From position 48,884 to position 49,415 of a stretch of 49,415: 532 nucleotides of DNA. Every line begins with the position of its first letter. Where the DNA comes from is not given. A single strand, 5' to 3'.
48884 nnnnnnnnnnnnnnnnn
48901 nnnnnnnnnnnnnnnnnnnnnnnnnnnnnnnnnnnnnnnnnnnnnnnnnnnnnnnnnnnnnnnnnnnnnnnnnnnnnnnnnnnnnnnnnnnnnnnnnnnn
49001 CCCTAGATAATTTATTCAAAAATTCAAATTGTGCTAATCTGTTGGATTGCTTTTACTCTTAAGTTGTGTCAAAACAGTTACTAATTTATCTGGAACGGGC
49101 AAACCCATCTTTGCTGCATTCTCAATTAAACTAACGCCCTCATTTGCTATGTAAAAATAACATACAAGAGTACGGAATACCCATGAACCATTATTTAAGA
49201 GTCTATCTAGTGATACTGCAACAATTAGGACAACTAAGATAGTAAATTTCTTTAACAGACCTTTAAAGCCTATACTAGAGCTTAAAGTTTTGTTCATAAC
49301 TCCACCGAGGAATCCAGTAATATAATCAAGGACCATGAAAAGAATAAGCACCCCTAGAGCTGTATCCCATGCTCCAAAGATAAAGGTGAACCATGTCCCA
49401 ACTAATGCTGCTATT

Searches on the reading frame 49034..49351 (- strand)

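Call 11: search_protein_families(library=pfam, proteins=[window:49034-49351:-], max_evalue=0.01)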
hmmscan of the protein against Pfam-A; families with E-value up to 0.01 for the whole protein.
window:49034-49351:- (105 aa): 1 family
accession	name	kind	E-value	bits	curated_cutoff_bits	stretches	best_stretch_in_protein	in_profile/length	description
PF05105.17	Phage_holin_4_1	-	6e-36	123.5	22.2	1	1-98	16-115/116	Bacteriophage holin family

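Call 12: search_protein_families(library=phrogs, proteins=[window:49034-49351:-], max_evalue=0.001)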
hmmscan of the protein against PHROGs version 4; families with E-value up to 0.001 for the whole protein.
window:49034-49351:- (105 aa): 3 families
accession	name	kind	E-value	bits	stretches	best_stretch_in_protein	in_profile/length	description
phrog_199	-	lysis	8.4e-23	81.9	1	1-102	32-132/545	holin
phrog_16802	-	unknown function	4.1e-21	75.6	1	41-102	1-62/74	-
phrog_21233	-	unknown function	1.1e-09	39.3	1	2-39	33-70/72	-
